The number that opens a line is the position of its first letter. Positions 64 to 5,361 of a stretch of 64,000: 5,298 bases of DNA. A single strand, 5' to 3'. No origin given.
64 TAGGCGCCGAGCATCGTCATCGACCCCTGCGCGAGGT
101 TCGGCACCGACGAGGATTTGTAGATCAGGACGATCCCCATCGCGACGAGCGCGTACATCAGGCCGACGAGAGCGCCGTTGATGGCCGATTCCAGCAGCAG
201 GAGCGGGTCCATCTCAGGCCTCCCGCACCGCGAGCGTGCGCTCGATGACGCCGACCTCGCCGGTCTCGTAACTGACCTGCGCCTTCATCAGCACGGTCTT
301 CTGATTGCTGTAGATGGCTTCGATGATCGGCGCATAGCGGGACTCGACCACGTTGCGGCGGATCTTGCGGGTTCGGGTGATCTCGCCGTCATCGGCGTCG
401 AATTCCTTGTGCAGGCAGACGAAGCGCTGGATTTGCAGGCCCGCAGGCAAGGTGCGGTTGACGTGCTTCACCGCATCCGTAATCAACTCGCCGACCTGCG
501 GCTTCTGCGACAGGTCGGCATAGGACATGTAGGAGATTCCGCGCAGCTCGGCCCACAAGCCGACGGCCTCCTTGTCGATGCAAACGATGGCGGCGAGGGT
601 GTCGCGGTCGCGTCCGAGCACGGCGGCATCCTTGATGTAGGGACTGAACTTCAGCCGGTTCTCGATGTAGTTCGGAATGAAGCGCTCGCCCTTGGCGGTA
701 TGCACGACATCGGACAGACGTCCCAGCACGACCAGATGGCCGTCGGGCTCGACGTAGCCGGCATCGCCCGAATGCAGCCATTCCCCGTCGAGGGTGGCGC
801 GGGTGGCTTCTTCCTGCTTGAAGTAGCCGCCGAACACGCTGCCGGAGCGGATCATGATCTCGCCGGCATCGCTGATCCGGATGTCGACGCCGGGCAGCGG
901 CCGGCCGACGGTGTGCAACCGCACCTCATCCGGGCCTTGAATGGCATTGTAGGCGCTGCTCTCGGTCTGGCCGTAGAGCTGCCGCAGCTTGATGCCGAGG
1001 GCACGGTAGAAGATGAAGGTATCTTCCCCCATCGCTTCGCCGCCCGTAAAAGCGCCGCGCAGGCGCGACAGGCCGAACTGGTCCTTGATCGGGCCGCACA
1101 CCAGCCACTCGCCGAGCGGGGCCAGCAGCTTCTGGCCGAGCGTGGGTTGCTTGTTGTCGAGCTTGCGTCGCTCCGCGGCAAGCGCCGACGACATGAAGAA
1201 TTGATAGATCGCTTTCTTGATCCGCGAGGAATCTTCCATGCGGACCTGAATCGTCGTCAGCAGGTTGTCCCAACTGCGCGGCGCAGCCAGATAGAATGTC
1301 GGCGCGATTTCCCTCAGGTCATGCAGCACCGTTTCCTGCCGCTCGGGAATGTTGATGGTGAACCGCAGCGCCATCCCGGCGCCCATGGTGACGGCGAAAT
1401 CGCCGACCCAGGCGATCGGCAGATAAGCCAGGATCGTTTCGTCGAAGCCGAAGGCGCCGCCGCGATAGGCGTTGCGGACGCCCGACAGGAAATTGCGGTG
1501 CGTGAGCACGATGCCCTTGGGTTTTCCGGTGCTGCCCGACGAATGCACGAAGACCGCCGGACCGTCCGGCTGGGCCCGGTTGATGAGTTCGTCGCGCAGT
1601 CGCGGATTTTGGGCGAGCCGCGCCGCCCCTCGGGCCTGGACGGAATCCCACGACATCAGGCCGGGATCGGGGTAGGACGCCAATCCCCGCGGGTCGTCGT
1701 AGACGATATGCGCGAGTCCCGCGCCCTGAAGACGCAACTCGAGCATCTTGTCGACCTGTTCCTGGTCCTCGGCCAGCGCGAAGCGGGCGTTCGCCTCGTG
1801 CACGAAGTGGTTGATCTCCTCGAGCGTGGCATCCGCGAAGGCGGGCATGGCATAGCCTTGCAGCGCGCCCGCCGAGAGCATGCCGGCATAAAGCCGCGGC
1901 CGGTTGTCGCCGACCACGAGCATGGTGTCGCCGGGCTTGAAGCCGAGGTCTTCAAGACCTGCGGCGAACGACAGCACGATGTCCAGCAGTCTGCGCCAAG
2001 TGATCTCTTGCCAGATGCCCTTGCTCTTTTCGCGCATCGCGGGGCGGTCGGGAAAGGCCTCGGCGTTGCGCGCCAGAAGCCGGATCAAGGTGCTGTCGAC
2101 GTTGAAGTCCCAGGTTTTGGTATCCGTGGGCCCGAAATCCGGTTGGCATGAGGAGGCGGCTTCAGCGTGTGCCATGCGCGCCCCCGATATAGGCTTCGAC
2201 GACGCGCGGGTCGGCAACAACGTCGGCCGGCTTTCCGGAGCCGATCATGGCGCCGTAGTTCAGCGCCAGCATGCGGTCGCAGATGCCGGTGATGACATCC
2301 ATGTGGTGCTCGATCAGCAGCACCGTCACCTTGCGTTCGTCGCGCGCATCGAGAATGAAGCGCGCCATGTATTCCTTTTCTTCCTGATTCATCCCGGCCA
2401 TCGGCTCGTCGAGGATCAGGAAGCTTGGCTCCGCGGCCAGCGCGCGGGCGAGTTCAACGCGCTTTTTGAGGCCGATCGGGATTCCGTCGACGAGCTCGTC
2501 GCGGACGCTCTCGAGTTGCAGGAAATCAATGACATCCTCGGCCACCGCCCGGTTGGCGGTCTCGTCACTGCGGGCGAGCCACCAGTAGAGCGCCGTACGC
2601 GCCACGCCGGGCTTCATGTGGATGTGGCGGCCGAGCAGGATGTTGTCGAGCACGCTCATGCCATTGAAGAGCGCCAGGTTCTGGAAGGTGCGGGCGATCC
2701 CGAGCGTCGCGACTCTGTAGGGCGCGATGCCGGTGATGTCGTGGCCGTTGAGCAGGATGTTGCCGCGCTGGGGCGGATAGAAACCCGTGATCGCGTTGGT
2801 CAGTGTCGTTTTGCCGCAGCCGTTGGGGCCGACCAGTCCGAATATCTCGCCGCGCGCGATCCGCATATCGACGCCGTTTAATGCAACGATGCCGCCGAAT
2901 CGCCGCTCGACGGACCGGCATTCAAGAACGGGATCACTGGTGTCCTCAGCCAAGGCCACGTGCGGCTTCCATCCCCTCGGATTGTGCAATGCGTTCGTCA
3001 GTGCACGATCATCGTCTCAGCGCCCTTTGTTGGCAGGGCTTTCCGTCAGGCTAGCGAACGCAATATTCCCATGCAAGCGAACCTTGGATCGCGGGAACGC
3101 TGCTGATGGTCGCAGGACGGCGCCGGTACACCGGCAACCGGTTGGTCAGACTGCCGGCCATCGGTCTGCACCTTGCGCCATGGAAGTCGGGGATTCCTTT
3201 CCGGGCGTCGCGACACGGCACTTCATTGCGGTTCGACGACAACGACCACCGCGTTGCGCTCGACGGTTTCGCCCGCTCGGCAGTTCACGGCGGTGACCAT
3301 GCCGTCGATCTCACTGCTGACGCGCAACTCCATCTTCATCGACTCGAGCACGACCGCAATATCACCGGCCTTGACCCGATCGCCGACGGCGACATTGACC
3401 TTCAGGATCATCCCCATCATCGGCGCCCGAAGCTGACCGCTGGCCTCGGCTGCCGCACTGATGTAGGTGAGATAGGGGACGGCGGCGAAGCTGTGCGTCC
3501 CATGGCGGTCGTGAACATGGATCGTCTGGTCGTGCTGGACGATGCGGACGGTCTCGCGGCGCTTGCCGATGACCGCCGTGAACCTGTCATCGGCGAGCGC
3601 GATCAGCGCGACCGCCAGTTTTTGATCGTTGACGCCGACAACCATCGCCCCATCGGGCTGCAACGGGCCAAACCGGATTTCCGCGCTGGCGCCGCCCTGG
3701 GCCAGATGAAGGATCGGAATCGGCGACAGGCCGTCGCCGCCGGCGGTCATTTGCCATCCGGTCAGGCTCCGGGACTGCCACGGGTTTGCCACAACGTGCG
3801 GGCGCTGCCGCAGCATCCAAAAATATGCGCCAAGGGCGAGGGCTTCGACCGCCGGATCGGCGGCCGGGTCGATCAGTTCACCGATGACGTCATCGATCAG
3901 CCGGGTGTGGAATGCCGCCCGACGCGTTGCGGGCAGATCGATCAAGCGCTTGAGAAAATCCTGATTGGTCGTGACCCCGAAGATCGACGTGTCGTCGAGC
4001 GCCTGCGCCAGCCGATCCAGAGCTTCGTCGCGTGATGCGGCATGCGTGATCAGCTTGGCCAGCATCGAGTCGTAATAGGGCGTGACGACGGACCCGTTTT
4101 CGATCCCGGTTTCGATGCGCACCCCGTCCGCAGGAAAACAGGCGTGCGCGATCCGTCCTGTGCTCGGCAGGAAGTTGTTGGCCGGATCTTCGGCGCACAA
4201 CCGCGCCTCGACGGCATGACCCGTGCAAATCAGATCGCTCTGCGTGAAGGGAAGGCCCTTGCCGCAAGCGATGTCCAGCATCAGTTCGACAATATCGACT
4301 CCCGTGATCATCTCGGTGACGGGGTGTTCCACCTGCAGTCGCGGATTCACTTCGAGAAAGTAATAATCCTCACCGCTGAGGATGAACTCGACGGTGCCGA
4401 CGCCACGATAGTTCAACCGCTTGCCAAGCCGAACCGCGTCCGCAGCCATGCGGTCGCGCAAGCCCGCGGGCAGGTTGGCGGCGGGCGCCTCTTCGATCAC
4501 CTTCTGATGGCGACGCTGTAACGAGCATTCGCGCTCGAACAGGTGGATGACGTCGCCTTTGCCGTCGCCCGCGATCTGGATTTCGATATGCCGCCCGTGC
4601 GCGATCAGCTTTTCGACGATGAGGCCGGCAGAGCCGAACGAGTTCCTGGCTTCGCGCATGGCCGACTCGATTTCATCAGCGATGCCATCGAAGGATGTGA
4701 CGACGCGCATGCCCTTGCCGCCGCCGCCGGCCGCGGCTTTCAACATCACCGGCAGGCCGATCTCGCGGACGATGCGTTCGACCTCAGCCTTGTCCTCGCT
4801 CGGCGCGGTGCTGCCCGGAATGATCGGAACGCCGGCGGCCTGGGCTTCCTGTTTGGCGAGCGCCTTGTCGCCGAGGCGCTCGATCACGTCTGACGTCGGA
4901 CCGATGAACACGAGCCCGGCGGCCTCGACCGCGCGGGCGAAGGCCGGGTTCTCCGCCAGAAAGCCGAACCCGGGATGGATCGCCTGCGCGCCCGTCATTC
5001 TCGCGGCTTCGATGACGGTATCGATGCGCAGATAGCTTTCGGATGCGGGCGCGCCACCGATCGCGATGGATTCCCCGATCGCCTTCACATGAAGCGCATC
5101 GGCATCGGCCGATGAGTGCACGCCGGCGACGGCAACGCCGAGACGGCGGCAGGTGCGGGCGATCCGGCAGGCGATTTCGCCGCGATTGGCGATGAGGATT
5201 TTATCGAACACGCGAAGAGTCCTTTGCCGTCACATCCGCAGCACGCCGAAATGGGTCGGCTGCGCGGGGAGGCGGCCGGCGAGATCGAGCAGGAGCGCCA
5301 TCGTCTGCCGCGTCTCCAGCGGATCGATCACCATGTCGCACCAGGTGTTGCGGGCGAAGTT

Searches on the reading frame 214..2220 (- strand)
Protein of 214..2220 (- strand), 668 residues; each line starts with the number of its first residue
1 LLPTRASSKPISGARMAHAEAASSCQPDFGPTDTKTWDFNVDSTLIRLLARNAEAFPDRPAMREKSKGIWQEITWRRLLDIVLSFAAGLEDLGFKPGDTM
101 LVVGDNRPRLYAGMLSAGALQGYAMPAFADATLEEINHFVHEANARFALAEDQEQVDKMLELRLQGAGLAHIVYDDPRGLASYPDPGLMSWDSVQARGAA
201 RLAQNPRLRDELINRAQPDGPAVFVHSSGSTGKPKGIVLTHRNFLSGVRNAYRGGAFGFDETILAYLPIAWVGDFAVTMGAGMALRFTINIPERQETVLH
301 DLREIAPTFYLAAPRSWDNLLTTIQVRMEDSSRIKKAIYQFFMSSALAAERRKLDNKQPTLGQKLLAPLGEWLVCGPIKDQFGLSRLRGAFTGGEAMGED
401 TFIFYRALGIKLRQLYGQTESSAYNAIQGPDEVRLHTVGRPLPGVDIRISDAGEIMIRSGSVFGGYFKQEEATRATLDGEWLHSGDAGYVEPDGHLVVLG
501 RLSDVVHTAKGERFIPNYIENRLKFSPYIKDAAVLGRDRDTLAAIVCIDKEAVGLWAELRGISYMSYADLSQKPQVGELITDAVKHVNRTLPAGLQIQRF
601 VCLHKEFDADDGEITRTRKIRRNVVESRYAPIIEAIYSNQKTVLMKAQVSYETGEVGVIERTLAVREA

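Call 21: search_protein_families(library=pfam, proteins=[window:214-2220:-])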
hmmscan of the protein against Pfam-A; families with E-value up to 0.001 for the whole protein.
window:214-2220:- (668 aa): 2 families
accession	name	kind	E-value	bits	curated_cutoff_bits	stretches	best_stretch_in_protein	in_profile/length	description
PF00501.34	AMP-binding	-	5.2e-59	200.4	29.9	1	50-467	2-384/384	AMP-binding enzyme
PF23562.2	AMP-binding_C_3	-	2.4e-12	47.8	20.8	1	504-640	2-123/124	AMP-binding enzyme C-terminal domain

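Call 37: search_protein_families(library=ncbifam, proteins=[window:214-2220:-], max_evalue=0.00001)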
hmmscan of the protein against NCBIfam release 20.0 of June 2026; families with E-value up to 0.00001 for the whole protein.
window:214-2220:- (668 aa): 92 families (the best 25 are shown)
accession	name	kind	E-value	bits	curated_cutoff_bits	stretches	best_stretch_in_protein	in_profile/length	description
NF038343.1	ligase_FadD11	exception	7.4e-74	249.2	950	1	44-640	2-584/585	fatty acid--CoA ligase FadD11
NF004837.0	PRK06187.1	subfamily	8.2e-50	169.5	476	2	379-538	280-457/531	long-chain-fatty-acid--CoA ligase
NF006182.0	PRK08316.1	subfamily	2.5e-34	118.7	663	2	381-540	282-454/523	fatty acyl-CoA synthetase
NF004114.0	PRK05605.1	equivalog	9.6e-34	116.6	766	2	380-541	333-507/575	long-chain-fatty-acid--CoA ligase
NF005801.1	PRK07656.1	equivalog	1.2e-31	109.9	657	2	376-537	270-437/500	FadD3 family acyl-CoA ligase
NF002966.0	PRK03640.1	equivalog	1.9e-31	109.2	556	1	385-541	254-420/483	o-succinylbenzoate--CoA ligase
NF009232.0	PRK12582.1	subfamily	2.2e-31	108.8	777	2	410-640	378-616/624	acyl-CoA synthetase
TIGR01923.1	menE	equivalog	2.7e-31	108.9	330.15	2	389-538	228-383/442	o-succinylbenzoate--CoA ligase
NF005714.0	PRK07529.1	subfamily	8.1e-31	107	632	2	382-537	335-509/640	acyl-CoA synthetase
NF006181.0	PRK08314.1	subfamily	3.3e-29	101.6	705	2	43-293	24-278/563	long-chain-fatty-acid--CoA ligase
NF005676.0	PRK07470.1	equivalog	1e-27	97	774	2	432-538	349-464/544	acyl-CoA synthetase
NF004822.0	PRK06178.1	equivalog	2.2e-27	95.9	782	2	438-540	393-505/571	acyl-CoA synthetase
NF005857.1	PRK07786.1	exception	2.9e-27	95.3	733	2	48-246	14-193/513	fatty-acid--CoA ligase FadD5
TIGR01733.1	AA-adenyl-dom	subfamily_domain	2e-25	89.5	317.4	2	384-534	234-409/409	amino acid adenylation domain-containing protein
NF009233.0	PRK12583.1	subfamily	2.3e-25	89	832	2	413-537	347-484/558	fatty acid CoA ligase family protein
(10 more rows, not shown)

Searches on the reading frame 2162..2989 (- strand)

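Call 21: search_protein_families(library=pfam, proteins=[window:2162-2989:-])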
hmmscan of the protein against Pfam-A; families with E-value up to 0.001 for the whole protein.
window:2162-2989:- (275 aa): 3 families
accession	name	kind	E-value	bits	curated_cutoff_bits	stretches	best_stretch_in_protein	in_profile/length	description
PF00005.33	ABC_tran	-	5.5e-30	105.2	25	1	37-198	1-137/137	ABC transporter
PF12399.14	BCA_ABC_TP_C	-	3.1e-08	33.5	25.5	1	248-272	2-26/27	Branched-chain amino acid ATP-binding cassette transporter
PF13476.12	AAA_23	-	0.00087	20.4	27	0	48-68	20-40/201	AAA domain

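Call 37: search_protein_families(library=ncbifam, proteins=[window:2162-2989:-], max_evalue=0.00001)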
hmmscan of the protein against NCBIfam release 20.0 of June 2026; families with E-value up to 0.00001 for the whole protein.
window:2162-2989:- (275 aa): 181 families (the best 25 are shown)
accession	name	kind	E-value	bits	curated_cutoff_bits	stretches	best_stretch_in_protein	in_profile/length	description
NF008449.1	PRK11300.1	equivalog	1.2e-66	224.6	362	1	18-270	2-254/255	high-affinity branched-chain amino acid ABC transporter ATP-binding protein LivG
TIGR03411.1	urea_trans_UrtD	equivalog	8.1e-48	163.2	304.1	1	21-269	2-241/242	urea ABC transporter ATP-binding protein UrtD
TIGR04406.1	LPS_export_lptB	equivalog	2.9e-40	138.1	240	1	22-270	2-235/239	LPS export ABC transporter ATP-binding protein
TIGR00968.1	3a0106s01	subfamily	7.5e-38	130.4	342.75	1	25-262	4-223/237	sulfate ABC transporter ATP-binding protein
NF043075.1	MMSYN1_0197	equivalog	4.8e-37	127.7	550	1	21-268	2-233/341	spermidine/putrescine ABC transporter ATP-binding protein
NF033858.1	ABC2_perm_RbbA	equivalog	1.2e-36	126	1050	1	15-260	260-487/909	ribosome-associated ATPase/putative transporter RbbA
TIGR03265.1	PhnT2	equivalog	2.2e-36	125.8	457.7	1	20-263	3-228/353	putative 2-aminoethylphosphonate ABC transporter ATP-binding protein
NF007253.0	PRK09700.1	equivalog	5.3e-36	124.3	772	1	20-261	4-236/510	D-allose ABC transporter ATP-binding protein AlsA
TIGR01188.1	drrA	subfamily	3.2e-35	121.9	312.45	1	30-256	2-210/302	daunorubicin resistance ABC transporter, ATP-binding protein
NF041861.1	YtfR_transport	equivalog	3.2e-35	121.5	850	1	21-257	1-224/492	galactofuranose ABC transporter, ATP-binding protein YtfR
NF010069.0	PRK13549.1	equivalog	3.3e-34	118.2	699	1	19-268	3-240/513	xylose ABC transporter ATP-binding protein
NF008621.0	PRK11607.1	equivalog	3.4e-34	118.2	613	1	15-262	13-242/377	putrescine ABC transporter ATP-binding subunit PotG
NF040905.2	GguA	equivalog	3.2e-33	114.9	810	1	21-269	1-239/500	multiple monosaccharide ABC transporter ATP-binding protein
TIGR03873.1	F420-0_ABC_ATP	hypoth_equivalog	3.6e-33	114.9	372.4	1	23-267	3-234/256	putative F420-0 ABC transporter ATP-binding protein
TIGR01186.1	proV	subfamily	3.8e-33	115.1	326.6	1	31-262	3-222/363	betaine/proline/choline family ABC transporter ATP-binding protein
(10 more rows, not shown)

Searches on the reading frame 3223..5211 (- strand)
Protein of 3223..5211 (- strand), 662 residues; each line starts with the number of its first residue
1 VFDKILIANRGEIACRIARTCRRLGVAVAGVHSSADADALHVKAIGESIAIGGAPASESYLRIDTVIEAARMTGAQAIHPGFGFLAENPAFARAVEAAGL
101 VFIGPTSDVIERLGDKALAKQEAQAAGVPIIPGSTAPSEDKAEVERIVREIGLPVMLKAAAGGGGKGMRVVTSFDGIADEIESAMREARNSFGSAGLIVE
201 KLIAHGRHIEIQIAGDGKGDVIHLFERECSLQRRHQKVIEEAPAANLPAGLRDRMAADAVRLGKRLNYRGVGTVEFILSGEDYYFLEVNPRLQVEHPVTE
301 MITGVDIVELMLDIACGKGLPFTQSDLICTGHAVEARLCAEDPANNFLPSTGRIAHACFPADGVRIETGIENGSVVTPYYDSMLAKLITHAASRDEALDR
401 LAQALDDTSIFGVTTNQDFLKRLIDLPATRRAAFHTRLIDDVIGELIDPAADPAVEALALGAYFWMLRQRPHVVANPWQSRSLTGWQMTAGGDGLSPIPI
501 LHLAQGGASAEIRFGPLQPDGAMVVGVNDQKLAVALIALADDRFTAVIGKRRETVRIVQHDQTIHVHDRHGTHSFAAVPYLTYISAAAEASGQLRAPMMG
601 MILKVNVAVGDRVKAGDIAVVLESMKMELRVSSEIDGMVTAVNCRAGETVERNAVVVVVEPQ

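Call 10: search_protein_families(library=pfam, proteins=[window:3223-5211:-])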
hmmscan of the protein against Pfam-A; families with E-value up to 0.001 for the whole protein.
window:3223-5211:- (662 aa): 9 families
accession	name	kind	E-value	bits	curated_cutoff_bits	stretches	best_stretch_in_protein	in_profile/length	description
PF02786.22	CPSase_L_D2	-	2.4e-66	223.7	19.8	1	115-321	1-209/211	Carbamoyl-phosphate synthase L chain, ATP binding domain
PF00289.28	Biotin_carb_N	-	3.6e-40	137.3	25.5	1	1-110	1-110/110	Biotin carboxylase, N-terminal domain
PF02785.25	Biotin_carb_C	-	5e-35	120.3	32.4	1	335-440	1-107/108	Biotin carboxylase C-terminal domain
PF00364.28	Biotin_lipoyl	-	3.5e-14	52.8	22.1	1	593-658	2-72/73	Biotin-requiring enzyme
PF02222.28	ATP-grasp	-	9.4e-12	45.4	27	1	126-291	6-162/179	ATP-grasp domain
PF07478.18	Dala_Dala_lig_C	-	1.3e-09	38.3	24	1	138-290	22-174/204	D-ala D-ala ligase C-terminus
PF21139.3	BT_MCC_alpha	-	3.6e-08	34.3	31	1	456-578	3-116/118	Methylcrotonyl-CoA carboxylase, alpha-subunit, BT domain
PF02655.19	ATP-grasp_3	-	5.3e-07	30.3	23.2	1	132-293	19-158/160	ATP-grasp domain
PF13533.13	Biotin_lipoyl_2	-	0.00017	21.7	29.8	0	600-618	9-27/32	Biotin-lipoyl like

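Call 16: search_protein_families(library=ncbifam, proteins=[window:3223-5211:-], max_evalue=1e-10)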
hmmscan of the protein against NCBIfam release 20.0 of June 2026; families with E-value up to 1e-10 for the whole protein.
window:3223-5211:- (662 aa): 25 families
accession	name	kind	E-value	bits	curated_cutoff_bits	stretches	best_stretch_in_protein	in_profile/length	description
TIGR02712.1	urea_carbox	equivalog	2.7e-173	578.5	1303.85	2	2-442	1-442/1201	urea carboxylase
NF009554.0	PRK12999.1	equivalog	2e-171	572.3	965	2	2-441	5-454/1147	pyruvate carboxylase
NF006367.0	PRK08591.1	subfamily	8.9e-168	558.7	597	1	1-442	1-444/451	acetyl-CoA carboxylase biotin carboxylase subunit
TIGR01235.1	pyruv_carbox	equivalog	6.6e-162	540.5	1114.45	2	4-442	1-451/1143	pyruvate carboxylase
NF006406.0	PRK08654.1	equivalog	2.1e-161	537.8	739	1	1-442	1-443/499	acetyl-CoA carboxylase biotin carboxylase subunit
NF009471.0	PRK12833.1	equivalog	1.8e-159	531.2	686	1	3-444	6-449/467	acetyl-CoA carboxylase biotin carboxylase subunit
TIGR00514.1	accC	equivalog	2.1e-155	518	626.5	1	1-441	1-443/449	acetyl-CoA carboxylase biotin carboxylase subunit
NF004085.0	PRK05586.1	equivalog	1.5e-146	488.8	723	1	1-442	1-444/448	acetyl-CoA carboxylase biotin carboxylase subunit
NF005525.0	PRK07178.1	equivalog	1.3e-141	472.4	768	1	1-459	1-458/471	acetyl-CoA carboxylase biotin carboxylase subunit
NF006286.0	PRK08462.1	equivalog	1e-133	446.5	740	1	3-440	5-442/445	acetyl-CoA carboxylase biotin carboxylase subunit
NF006287.0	PRK08463.1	equivalog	3.9e-131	438.1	775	1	1-454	1-456/479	acetyl-CoA carboxylase subunit A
TIGR01369.1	CPSaseII_lrg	equivalog_domain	1.5e-17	62.5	1027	1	91-320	645-869/1052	carbamoyl-phosphate synthase (glutamine-hydrolyzing) large subunit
NF006761.0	PRK09282.1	domain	4.1e-16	58.6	402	1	553-660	491-590/591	pyruvate carboxylase subunit B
TIGR01108.1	oadA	equivalog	3e-14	52.4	756.5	1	565-655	492-581/582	sodium-extruding oxaloacetate decarboxylase subunit alpha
NF010643.0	PRK14040.1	subfamily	3.2e-14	52.3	892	1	540-658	478-593/595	oxaloacetate decarboxylase subunit alpha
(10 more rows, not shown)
